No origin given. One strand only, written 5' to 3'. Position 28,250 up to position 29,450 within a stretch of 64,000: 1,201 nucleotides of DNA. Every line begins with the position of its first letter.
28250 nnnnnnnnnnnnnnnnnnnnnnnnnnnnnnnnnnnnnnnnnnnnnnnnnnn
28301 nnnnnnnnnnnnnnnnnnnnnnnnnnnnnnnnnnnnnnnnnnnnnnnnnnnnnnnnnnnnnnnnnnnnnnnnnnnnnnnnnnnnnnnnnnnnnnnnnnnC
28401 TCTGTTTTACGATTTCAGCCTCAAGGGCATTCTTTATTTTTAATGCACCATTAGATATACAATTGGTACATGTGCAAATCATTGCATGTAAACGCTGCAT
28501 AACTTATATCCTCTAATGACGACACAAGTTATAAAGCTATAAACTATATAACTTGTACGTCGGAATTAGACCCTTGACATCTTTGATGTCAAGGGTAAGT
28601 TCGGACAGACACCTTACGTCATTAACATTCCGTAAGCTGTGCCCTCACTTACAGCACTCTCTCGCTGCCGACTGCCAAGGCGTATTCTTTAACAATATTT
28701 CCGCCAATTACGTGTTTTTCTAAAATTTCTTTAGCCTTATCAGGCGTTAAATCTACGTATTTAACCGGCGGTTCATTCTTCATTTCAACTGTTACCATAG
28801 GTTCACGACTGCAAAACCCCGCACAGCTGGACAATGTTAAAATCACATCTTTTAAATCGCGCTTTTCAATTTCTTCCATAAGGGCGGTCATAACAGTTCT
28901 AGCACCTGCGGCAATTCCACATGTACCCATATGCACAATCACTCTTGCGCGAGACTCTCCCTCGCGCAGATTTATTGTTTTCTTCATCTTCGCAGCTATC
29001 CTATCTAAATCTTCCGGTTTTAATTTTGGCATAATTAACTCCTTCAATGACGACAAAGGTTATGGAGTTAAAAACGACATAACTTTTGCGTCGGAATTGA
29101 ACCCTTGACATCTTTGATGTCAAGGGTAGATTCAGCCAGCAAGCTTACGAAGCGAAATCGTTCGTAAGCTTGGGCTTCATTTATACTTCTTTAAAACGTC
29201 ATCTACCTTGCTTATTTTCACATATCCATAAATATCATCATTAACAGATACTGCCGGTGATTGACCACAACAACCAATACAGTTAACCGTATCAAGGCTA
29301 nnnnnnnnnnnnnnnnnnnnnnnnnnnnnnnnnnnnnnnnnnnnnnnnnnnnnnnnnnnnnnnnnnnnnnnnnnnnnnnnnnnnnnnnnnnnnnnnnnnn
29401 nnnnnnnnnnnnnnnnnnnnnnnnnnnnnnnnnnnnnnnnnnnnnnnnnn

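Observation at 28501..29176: Paired multi-hairpin RNA elements flanking the hndB-like gene inside the operon, with compensatory base changes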

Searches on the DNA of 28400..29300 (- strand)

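Call 6: search_rna_families(source=window, start=28400, end=29300, threshold=evalue, max_evalue=10, show_alignments=3)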
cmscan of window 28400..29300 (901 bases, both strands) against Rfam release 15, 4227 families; matches with E-value up to 10: 3.
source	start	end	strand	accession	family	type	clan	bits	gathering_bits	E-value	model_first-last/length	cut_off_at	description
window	28723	28751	+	RF02519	ToxI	Gene; antitoxin;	-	18.7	50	1.5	1-34/34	no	ToxI antitoxin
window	29122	29188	+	RF00896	mir-787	Gene; miRNA;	-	16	57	5.4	1-72/72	no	mir-787 microRNA precursor family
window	29141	29181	+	RF02777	OppA_thermometer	Cis-reg; thermoregulator;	-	9.6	290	6.5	1-304/304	no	OppA 5' UTR thermometer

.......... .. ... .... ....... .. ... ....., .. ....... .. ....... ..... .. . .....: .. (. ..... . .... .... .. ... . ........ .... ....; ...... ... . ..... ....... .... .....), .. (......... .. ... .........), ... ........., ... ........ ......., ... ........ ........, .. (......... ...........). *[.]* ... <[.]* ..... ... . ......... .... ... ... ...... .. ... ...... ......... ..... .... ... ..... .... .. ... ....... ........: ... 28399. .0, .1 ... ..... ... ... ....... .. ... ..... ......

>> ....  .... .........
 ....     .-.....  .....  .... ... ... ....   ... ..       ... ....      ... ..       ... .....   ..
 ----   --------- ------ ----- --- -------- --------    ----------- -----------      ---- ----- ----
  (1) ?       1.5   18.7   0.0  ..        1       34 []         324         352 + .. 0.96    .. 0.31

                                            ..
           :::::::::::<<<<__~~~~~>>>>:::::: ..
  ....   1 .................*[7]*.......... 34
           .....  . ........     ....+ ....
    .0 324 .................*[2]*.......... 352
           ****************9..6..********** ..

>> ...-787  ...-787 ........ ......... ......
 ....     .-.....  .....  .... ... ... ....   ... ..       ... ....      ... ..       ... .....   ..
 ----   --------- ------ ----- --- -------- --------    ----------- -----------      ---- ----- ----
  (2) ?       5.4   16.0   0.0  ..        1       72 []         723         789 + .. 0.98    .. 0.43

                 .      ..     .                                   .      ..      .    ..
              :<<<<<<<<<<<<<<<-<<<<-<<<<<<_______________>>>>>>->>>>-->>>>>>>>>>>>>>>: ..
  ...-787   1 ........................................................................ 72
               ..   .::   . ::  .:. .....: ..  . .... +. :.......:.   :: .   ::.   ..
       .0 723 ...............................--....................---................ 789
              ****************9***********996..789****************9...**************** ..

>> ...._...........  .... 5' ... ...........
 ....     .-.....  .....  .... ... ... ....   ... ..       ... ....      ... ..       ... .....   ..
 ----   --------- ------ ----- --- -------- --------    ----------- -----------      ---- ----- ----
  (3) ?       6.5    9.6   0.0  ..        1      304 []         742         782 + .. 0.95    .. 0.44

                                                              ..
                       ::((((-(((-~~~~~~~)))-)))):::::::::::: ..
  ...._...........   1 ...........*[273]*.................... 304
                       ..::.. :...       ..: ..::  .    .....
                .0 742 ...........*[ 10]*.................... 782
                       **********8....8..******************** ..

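Call 26: search_rna_families(sources=[L118, L201, L096, L153, L124, L170, L182, L183, L117, L146, L184, L123, L190, L102, L149, L131, L129, L197, L180, L187], threshold=gathering)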
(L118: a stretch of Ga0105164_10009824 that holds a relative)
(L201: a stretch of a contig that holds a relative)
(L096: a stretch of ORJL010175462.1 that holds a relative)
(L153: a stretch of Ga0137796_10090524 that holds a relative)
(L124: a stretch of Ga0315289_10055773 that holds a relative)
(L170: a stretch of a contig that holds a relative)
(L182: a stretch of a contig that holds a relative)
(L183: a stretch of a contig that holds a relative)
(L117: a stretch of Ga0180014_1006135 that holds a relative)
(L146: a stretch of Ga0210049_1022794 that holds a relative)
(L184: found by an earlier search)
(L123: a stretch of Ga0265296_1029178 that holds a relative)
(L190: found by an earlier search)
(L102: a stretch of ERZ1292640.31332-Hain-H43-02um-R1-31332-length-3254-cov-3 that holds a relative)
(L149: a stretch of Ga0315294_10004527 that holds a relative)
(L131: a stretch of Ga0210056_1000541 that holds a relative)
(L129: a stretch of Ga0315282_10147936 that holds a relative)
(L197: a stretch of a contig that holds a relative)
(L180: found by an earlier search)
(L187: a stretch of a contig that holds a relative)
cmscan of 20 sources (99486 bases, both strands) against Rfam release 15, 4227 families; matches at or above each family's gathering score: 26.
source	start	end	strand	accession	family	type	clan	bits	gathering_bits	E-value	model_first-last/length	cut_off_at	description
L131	1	1749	+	RF02541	LSU_rRNA_bacteria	Gene; rRNA;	CL00112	625.9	50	1.7e-202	1720-2925/2925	5'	Bacterial large subunit ribosomal RNA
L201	1574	1909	+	RF00010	RNaseP_bact_a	Gene; ribozyme;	CL00002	190.2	100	9.1e-60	1-367/367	no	Bacterial RNase P class A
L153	594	994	-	RF00010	RNaseP_bact_a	Gene; ribozyme;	CL00002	181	100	1.2e-56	1-367/367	no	Bacterial RNase P class A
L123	438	862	-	RF00010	RNaseP_bact_a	Gene; ribozyme;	CL00002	176.5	100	4.1e-55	1-367/367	no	Bacterial RNase P class A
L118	1742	2088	+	RF00010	RNaseP_bact_a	Gene; ribozyme;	CL00002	172.9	100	6.7e-54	1-367/367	no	Bacterial RNase P class A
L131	4386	4502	+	RF00001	5S_rRNA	Gene; rRNA;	CL00113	92.6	38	1.7e-18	1-120/120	no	5S ribosomal RNA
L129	1727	1864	-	RF00177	SSU_rRNA_bacteria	Gene; rRNA;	CL00111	81.6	50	2.8e-21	1302-1533/1533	5'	Bacterial small subunit ribosomal RNA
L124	4767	4867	-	RF01051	c-di-GMP-I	Cis-reg; riboswitch;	CL00126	80.7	35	4.3e-14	1-87/87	no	c-di-GMP-I riboswitch aptamer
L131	3595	3828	+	RF00028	Intron_gpI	Intron;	-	74.1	50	9.5e-17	1-253/253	no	Group I catalytic intron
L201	328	401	+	RF00005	tRNA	Gene; tRNA;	CL00001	73.8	29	4.4e-14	1-71/71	no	tRNA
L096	1368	1441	-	RF00005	tRNA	Gene; tRNA;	CL00001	73.3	29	6.1e-14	1-71/71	no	tRNA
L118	304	377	+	RF00005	tRNA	Gene; tRNA;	CL00001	73.2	29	6.3e-14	1-71/71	no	tRNA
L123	2041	2114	-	RF00005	tRNA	Gene; tRNA;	CL00001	73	29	7.4e-14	1-71/71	no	tRNA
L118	393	466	+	RF00005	tRNA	Gene; tRNA;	CL00001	72.1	29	1.3e-13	1-71/71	no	tRNA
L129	573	799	-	RF00028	Intron_gpI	Intron;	-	70.5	50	1.1e-15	1-253/253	no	Group I catalytic intron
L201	239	310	+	RF00005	tRNA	Gene; tRNA;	CL00001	69.2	29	8e-13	1-71/71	no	tRNA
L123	2336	2407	-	RF00005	tRNA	Gene; tRNA;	CL00001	69.1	29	8.6e-13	1-71/71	no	tRNA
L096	1450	1521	-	RF00005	tRNA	Gene; tRNA;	CL00001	67.5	29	2.4e-12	1-71/71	no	tRNA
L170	1465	1553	-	RF03167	c-di-GMP-I-GGC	Cis-reg; riboswitch;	CL00126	67.3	59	1.5e-13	1-80/80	no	c-di-GMP-I-GGC riboswitch aptamer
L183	700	788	-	RF01051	c-di-GMP-I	Cis-reg; riboswitch;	CL00126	62.6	35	1.1e-09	1-87/87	no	c-di-GMP-I riboswitch aptamer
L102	2147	2233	+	RF03167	c-di-GMP-I-GGC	Cis-reg; riboswitch;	CL00126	62.3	59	4e-12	1-80/80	no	c-di-GMP-I-GGC riboswitch aptamer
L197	1316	1404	+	RF03167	c-di-GMP-I-GGC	Cis-reg; riboswitch;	CL00126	60.1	59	1.7e-11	1-80/80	no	c-di-GMP-I-GGC riboswitch aptamer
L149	3101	3187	-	RF03167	c-di-GMP-I-GGC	Cis-reg; riboswitch;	CL00126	59.8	59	2.1e-11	1-80/80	no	c-di-GMP-I-GGC riboswitch aptamer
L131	923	1125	+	RF00028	Intron_gpI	Intron;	-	58.6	50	4.1e-12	1-253/253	no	Group I catalytic intron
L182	12545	12634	-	RF01051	c-di-GMP-I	Cis-reg; riboswitch;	CL00126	52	35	4.3e-07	1-87/87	no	c-di-GMP-I riboswitch aptamer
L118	517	587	+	RF00005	tRNA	Gene; tRNA;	CL00001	31.9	29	0.014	1-71/71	no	tRNA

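Call 43: build_rna_model(alignment_id=A2, structure=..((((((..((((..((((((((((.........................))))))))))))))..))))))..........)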
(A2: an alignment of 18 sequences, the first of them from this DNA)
Model R1 built from alignment A2 (18 sequences, 83 columns); structure: as given.
model positions 69; base pairs 20; branch points 0; effective number of sequences 4.25; information 0.815 bits per position. Calibrated on 0.2 Mb of random sequence (short: E-values are rough).
structure used (alignment columns):
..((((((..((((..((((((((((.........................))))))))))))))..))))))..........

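Call 44: search_with_rna_model(model_id=R1, source=window, filters=off, max_evalue=1, show_alignments=0)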
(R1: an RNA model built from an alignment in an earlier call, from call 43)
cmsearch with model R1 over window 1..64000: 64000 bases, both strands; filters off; matches with E-value up to 1: 11.
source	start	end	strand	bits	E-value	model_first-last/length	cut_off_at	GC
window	28503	28571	-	75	4.9e-14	1-69/69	no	0.32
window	29034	29102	-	74.5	6.3e-14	1-69/69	no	0.36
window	39380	39449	-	67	2.9e-12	1-69/69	no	0.36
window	11607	11665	-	57.1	4.3e-10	1-69/69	no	0.42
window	28594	28661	+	45.8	1.3e-07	1-69/69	no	0.49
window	55458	55515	+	40.8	1.7e-06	4-58/69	no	0.34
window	29125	29193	+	37.9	7.2e-06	1-69/69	no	0.42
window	25003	25053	-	24.7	0.0057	1-69/69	no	0.47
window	28522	28556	+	18.7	0.12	14-48/69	no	0.23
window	55119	55147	-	16.3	0.41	1-69/69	no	0.14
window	19735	19813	+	14.6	0.98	1-69/69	no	0.37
